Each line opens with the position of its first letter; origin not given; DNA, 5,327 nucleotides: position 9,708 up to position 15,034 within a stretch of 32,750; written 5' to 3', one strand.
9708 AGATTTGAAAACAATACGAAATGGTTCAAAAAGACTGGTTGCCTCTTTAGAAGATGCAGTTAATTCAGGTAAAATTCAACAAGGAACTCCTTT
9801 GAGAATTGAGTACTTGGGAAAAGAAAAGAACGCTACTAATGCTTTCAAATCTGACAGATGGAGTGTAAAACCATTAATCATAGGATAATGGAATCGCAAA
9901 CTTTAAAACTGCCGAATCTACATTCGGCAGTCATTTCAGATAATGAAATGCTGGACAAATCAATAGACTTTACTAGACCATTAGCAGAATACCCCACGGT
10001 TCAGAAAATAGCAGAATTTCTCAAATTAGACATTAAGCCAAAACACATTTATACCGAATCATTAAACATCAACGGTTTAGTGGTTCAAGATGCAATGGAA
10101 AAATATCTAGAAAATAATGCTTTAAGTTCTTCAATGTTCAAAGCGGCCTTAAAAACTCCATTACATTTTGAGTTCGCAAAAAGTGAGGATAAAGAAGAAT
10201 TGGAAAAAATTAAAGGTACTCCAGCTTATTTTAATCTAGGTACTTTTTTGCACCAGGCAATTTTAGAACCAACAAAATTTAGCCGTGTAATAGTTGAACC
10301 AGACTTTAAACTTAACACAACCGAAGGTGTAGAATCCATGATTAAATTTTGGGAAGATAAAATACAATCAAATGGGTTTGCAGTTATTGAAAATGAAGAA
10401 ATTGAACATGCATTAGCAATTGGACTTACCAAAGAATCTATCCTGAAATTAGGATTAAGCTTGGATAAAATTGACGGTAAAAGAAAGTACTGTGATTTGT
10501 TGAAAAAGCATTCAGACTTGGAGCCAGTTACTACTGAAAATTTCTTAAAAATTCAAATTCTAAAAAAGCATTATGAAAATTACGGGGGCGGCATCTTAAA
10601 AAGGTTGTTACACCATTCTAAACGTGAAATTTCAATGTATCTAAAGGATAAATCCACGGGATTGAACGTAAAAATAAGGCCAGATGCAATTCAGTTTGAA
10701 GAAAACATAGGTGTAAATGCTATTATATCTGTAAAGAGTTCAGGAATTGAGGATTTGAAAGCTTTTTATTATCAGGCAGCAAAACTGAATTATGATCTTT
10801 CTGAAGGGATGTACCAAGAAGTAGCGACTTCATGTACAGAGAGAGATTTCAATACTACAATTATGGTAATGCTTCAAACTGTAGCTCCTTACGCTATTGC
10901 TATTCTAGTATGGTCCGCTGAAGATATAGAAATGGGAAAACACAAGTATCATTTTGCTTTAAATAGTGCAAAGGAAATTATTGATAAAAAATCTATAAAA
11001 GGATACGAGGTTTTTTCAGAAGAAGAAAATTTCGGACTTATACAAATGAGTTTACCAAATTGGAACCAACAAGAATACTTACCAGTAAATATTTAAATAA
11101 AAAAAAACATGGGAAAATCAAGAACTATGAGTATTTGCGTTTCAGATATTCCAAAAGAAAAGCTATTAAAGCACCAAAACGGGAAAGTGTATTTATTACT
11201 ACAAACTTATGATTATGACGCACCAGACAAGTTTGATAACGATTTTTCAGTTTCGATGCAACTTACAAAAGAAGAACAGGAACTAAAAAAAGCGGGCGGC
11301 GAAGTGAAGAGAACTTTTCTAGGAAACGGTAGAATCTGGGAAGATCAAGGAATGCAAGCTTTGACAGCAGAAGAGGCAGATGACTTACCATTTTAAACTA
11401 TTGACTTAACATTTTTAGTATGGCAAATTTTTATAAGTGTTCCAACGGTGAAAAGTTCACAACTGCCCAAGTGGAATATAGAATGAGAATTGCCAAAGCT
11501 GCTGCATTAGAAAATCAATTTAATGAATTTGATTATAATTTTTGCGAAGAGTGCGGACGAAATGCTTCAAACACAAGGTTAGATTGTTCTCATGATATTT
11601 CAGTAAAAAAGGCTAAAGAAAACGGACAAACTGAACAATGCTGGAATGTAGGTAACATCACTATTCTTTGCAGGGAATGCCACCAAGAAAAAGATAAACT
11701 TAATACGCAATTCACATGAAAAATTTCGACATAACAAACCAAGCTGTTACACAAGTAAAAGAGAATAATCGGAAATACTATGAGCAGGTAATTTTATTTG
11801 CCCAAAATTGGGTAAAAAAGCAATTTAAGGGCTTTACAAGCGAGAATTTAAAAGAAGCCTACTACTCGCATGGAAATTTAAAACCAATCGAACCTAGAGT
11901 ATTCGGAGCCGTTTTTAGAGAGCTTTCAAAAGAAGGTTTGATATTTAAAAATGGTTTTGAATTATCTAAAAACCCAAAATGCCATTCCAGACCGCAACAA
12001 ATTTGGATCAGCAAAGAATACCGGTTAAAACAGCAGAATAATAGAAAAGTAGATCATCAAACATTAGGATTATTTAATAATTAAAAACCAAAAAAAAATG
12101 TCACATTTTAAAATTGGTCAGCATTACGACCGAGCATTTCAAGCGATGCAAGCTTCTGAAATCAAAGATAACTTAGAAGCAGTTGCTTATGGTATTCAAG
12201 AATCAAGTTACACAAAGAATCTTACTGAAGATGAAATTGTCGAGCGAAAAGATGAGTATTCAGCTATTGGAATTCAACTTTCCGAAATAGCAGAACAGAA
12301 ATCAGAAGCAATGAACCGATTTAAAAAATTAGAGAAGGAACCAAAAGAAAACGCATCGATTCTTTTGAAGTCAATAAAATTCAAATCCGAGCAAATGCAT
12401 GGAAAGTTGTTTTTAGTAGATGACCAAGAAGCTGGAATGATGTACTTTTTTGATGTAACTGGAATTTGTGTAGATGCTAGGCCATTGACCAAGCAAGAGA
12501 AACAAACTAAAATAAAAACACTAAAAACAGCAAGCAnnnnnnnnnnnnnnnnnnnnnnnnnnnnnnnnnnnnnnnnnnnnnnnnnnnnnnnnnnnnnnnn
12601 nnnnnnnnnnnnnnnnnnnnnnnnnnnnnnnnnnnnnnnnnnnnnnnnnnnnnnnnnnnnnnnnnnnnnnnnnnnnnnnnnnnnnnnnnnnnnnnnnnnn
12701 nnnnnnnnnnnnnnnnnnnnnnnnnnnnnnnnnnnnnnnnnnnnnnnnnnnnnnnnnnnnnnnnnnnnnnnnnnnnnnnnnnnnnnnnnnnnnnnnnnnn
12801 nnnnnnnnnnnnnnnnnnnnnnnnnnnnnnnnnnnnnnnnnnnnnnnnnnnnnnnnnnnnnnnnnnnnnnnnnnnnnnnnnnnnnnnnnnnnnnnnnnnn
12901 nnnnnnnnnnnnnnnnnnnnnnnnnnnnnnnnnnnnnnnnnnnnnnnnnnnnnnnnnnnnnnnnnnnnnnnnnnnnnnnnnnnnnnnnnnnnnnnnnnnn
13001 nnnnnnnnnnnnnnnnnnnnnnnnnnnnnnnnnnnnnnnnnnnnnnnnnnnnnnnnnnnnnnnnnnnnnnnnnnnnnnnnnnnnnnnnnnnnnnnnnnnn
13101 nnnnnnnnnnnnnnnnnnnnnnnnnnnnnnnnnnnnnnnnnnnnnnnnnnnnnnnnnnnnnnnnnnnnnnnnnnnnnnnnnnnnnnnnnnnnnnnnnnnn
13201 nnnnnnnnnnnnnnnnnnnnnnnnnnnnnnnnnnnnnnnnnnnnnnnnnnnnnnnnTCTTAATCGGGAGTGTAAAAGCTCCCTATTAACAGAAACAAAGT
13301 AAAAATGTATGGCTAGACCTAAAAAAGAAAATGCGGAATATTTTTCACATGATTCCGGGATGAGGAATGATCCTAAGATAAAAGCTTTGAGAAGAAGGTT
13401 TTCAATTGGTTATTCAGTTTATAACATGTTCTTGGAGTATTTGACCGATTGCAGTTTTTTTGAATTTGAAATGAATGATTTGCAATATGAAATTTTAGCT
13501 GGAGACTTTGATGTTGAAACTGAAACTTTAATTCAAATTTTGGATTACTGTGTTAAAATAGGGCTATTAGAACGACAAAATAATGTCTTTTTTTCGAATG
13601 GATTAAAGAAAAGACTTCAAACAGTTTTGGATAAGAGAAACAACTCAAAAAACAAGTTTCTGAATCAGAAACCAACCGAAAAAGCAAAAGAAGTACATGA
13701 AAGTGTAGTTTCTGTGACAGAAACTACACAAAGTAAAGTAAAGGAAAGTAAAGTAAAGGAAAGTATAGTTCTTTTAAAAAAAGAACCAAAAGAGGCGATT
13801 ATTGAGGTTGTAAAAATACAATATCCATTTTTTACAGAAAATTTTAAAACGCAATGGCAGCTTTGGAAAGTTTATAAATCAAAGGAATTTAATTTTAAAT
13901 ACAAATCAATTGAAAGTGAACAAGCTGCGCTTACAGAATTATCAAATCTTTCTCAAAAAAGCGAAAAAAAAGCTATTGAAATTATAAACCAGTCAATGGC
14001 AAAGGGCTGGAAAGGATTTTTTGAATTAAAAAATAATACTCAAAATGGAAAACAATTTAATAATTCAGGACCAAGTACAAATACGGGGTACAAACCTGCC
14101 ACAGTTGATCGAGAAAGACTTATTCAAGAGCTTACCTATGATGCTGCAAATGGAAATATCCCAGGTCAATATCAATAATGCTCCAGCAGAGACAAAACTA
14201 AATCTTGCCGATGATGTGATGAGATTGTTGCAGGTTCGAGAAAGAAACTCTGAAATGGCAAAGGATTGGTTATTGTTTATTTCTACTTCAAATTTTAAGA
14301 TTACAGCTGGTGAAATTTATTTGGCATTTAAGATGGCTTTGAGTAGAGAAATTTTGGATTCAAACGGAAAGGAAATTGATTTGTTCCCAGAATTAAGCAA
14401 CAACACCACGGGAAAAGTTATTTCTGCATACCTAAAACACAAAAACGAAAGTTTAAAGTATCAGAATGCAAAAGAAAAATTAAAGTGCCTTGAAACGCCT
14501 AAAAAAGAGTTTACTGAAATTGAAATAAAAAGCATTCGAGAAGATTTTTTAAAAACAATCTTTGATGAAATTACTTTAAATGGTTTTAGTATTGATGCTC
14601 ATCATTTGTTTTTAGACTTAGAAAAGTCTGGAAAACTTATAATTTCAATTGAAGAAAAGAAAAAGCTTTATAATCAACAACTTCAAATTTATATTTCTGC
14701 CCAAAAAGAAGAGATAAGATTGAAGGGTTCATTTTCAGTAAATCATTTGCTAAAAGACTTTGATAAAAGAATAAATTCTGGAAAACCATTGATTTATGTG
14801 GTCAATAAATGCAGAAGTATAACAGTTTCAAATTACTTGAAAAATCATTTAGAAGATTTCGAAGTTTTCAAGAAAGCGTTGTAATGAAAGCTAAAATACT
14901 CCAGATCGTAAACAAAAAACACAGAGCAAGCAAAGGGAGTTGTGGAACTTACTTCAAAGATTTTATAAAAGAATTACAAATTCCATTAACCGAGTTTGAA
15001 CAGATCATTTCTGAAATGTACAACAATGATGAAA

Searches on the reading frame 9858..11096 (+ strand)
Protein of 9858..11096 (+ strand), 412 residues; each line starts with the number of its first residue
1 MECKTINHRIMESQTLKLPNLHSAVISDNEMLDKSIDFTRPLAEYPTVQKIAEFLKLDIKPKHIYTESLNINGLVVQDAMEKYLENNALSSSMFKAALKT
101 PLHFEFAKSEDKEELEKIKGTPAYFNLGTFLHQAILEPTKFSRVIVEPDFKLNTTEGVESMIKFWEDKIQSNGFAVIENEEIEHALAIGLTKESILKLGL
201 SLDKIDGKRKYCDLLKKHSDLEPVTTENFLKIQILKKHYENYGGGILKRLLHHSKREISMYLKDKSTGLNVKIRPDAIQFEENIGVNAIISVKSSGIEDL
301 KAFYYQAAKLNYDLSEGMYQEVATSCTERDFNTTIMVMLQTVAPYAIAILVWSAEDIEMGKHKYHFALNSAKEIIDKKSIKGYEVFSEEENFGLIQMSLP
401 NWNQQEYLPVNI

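Call 10: search_protein_families(library=pfam, proteins=[window:9858-11096:+], max_evalue=0.01)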
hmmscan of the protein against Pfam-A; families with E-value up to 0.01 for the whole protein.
window:9858-11096:+ (412 aa): 1 family
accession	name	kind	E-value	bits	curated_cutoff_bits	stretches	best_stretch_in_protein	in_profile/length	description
PF12684.13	DUF3799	-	2.5e-07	31.1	26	1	260-378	99-218/233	PDDEXK-like domain of unknown function (DUF3799)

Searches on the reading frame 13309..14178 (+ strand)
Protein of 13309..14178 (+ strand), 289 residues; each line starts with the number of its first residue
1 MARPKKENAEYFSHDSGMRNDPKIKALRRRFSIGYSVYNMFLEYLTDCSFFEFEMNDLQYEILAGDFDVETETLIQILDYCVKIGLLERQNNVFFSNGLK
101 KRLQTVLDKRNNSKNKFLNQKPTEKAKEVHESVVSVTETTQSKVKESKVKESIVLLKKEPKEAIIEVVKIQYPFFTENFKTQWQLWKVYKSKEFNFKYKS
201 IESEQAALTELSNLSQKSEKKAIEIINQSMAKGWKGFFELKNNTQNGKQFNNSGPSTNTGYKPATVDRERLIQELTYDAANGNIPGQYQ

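Call 10: search_protein_families(library=pfam, proteins=[window:13309-14178:+], max_evalue=0.01)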
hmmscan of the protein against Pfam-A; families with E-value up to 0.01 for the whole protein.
window:13309-14178:+ (289 aa): 1 family
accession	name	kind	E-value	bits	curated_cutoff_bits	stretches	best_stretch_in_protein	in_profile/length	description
PF14297.12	Lin1244_N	-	1.8e-11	45.1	25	1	11-98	1-94/95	Lin1244/Lin1753-like, N-terminal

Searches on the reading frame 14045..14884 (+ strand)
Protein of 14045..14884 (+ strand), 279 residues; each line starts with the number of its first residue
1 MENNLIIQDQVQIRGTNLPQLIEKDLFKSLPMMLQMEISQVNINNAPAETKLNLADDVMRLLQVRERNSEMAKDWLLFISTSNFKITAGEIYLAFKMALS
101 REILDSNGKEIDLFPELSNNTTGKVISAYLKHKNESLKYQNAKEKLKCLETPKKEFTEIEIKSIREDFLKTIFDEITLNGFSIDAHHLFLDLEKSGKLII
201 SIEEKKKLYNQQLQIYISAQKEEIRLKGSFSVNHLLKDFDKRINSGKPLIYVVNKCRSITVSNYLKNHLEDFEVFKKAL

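Call 10: search_protein_families(library=pfam, proteins=[window:14045-14884:+], max_evalue=0.01)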
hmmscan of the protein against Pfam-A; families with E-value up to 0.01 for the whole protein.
window:14045-14884:+ (279 aa): 0 families

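Call 75: find_encoding_contigs(protein=window:14045-14884:+, flank=6000, max_places=8)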
Protein window:14045-14884:+ (279 aa): no gene with exactly this product is on record in the collection.
